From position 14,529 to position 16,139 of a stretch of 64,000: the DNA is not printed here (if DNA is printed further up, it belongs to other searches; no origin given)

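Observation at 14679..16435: Second ABC-type ATPase, paired with a PIN-like protein: candidate unnamed defense module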

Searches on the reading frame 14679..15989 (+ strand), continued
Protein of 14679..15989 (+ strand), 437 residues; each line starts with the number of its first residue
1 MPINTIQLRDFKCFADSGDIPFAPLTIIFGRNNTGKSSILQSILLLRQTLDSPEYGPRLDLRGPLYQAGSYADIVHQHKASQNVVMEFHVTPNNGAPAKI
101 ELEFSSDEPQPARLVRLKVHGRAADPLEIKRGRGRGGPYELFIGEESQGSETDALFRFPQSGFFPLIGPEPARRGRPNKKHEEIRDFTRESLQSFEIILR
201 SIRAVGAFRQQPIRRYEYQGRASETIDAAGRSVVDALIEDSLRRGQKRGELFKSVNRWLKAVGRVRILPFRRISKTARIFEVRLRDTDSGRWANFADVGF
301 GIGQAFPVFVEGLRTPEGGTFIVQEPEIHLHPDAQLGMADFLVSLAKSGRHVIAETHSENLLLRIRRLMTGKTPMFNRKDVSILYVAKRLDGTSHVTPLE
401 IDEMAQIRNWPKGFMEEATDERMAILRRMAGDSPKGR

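Call 69: search_protein_families(library=padloc, proteins=[L031:4871-5377:+, L032:4894-5424:+, L033:4889-5944:+, L031:5452-6048:+, L032:3504-4910:+, L033:3486-4892:+], max_evalue=0.001)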
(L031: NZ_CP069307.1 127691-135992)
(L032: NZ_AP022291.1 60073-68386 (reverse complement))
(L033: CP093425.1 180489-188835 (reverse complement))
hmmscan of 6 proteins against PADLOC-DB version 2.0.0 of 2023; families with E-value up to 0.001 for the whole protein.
L031:4871-5377:+ (169 aa): 1 family
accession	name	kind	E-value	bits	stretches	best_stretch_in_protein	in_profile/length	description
PDLC04147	HEC-03A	-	1.9e-24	84.5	1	1-149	1-148/159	-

L032:4894-5424:+ (177 aa): 1 family
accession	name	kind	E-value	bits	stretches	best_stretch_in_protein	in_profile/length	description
PDLC04147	HEC-03A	-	2.1e-24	84.4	1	2-160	1-156/159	-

L033:4889-5944:+ (352 aa): 1 family
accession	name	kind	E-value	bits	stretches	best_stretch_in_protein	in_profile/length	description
PDLC04708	PDC-M55B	-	2.5e-26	91.3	1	130-341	90-296/315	-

L031:5452-6048:+ (199 aa): 0 families

L032:3504-4910:+ (469 aa): 74 families (the best 25 are shown)
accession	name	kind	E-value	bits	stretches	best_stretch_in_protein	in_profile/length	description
PDLC04148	HEC-03B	-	7e-134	445.3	1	1-458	1-455/458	-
PDLC03878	NsnB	-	4.5e-59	198.9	1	1-440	1-335/345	-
PDLC04707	PDC-M55A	-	2.5e-57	192.8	1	2-457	3-417/421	-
PDLC02979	AriA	-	1.7e-25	88.6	2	278-387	269-373/373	-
PDLC02980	AriA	-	1.4e-15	56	1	24-388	1-304/304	-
PDLC04177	HEC-01A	-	3.7e-12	44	2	335-422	296-366/393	-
PDLC00077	GajA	-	7.9e-12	42.5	2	338-388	336-381/616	AAA ATPase domain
PDLC00071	GajA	-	1.8e-11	41.6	1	339-387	277-322/588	AAA ATPase domain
PDLC04178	HEC-01A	-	1.9e-11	41.7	2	322-389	274-333/399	-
PDLC02335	AbiLi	-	4.3e-11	40.4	1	1-421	49-262/326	AbiLi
PDLC04184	HEC-01A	-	5.8e-11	40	1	1-38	1-37/464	-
PDLC02981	AriAB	-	5.9e-11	39.8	1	335-388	330-378/694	-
PDLC04179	HEC-01A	-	6.3e-11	40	1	1-38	1-37/459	-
PDLC00063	GajA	-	8.6e-11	39.1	1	338-390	347-403/679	AAA ATPase domain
PDLC04182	HEC-01A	-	2.7e-10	37.8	2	335-391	305-355/406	-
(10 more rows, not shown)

L033:3486-4892:+ (469 aa): 66 families (the best 25 are shown)
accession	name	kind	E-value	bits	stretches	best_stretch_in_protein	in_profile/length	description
PDLC04707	PDC-M55A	-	8e-80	266.9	1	2-461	4-416/421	-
PDLC03878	NsnB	-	3.1e-57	192.9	1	2-454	3-342/345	-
PDLC04148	HEC-03B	-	4.8e-52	175.5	1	5-457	6-447/458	-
PDLC02979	AriA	-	8.9e-21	73.1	2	264-392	268-373/373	-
PDLC02980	AriA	-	4.3e-12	44.6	1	315-391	239-302/304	-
PDLC02358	Old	-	4e-11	40.4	1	298-395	242-332/578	Old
PDLC00063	GajA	-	1e-09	35.6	1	315-394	316-402/679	AAA ATPase domain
PDLC04177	HEC-01A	-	1.9e-09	35.1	1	6-47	10-52/393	-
PDLC04710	PDC-M56A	-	2.2e-09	34.8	1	316-392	214-285/382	-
PDLC04033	PD-T4-4_A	-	7.1e-09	33.4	0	345-402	327-380/460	-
PDLC04176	HEC-01A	-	2.3e-08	31.8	1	344-394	277-323/371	-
PDLC04389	PDC-M07A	-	3.4e-08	30.9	1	2-39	7-43/443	-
PDLC04178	HEC-01A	-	4.1e-08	30.7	1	3-38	11-45/399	-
PDLC04175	HEC-01A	-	6.9e-08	29.9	1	9-48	11-52/363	-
PDLC04032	PD-T4-4_A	-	8.2e-08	29.6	1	345-430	348-425/474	-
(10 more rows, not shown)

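Call 70: search_protein_families(library=pfam, proteins=[L031:4871-5377:+, L032:4894-5424:+, L033:4889-5944:+, L031:5452-6048:+], max_evalue=0.1)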
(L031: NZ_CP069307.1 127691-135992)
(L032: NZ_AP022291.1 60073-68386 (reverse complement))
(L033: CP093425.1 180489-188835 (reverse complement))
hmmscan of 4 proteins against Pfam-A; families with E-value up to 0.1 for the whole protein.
L031:4871-5377:+ (169 aa): 0 families

L032:4894-5424:+ (177 aa): 0 families

L033:4889-5944:+ (352 aa): 0 families

L031:5452-6048:+ (199 aa): 1 family
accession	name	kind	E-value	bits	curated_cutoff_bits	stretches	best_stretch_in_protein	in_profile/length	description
PF09414.15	RNA_ligase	-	1.3e-32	113.7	27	1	15-173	3-171/171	RNA ligase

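Call 74: list_cluster_members(proteins=[P0083, P0001])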
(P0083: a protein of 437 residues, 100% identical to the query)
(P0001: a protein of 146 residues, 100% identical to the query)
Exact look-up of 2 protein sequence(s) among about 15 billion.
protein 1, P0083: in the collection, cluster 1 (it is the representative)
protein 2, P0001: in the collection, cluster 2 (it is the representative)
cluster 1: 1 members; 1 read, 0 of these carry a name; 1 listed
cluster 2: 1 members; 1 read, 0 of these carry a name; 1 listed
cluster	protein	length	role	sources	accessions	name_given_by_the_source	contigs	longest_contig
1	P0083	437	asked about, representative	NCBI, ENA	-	-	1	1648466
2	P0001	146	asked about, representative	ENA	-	-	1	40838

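Call 84: find_encoding_contigs(protein=P0165, flank=3000, max_places=1)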
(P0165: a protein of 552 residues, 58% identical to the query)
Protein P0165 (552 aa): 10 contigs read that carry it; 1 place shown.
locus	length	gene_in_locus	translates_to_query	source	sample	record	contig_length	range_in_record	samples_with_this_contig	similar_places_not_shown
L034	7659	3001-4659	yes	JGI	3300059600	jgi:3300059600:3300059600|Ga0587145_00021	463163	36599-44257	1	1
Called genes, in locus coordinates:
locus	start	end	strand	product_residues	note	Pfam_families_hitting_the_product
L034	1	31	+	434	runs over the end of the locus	PF13616:Rotamase_3 (faint), PF13145:Rotamase_2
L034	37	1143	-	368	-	PF01008:IF-2B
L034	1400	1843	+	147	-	-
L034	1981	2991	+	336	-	PF02384:N6_Mtase (faint), PF20473:MmeI_Mtase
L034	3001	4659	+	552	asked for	PF13175:AAA_15, PF13476:AAA_23 (weak), PF13304:AAA_21, PF13175:AAA_15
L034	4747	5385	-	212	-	-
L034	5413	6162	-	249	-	-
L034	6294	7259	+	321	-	PF21694:DNA_pol3_delta_C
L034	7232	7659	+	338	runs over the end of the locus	PF00795:CN_hydrolase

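Call 85: find_encoding_contigs(protein=P0189, flank=3000, max_places=1)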
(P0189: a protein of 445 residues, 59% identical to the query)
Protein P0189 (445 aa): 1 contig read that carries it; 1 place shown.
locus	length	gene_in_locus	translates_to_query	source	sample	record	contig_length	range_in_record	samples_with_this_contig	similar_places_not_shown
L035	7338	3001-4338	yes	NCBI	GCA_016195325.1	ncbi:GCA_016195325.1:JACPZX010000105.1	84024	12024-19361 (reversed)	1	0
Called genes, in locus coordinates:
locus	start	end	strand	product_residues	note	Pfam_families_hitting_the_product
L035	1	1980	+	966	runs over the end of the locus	PF02366:PMT, PF13231:PMT_2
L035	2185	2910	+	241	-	PF00925:GTP_cyclohydro2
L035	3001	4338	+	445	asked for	PF13175:AAA_15, PF13476:AAA_23, PF13304:AAA_21, PF13175:AAA_15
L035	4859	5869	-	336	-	-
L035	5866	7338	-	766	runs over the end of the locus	PF19335:HMBD, PF00122:E1-E2_ATPase, PF00702:Hydrolase, PF08282:Hydrolase_3 (faint)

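Call 86: find_encoding_contigs(protein=P0136, flank=3000, max_places=1)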
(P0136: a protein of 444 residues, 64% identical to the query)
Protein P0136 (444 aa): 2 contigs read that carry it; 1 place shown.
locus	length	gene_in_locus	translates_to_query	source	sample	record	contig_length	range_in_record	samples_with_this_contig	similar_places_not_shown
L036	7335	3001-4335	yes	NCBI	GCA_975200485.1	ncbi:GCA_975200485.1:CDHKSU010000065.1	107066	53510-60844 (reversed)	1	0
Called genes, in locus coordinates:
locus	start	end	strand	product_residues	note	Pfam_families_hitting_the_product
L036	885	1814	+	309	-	PF00126:HTH_1, PF03466:LysR_substrate, PF12727:PBP_like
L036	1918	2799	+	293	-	PF04116:FA_hydroxylase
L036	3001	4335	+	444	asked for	PF02463:SMC_N (weak), PF13175:AAA_15, PF13476:AAA_23, PF13304:AAA_21, PF13175:AAA_15, PF12476:DUF3696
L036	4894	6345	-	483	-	PF00884:Sulfatase, PF01663:Phosphodiest, PF16347:SGSH_C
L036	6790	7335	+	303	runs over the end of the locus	PF01261:AP_endonuc_2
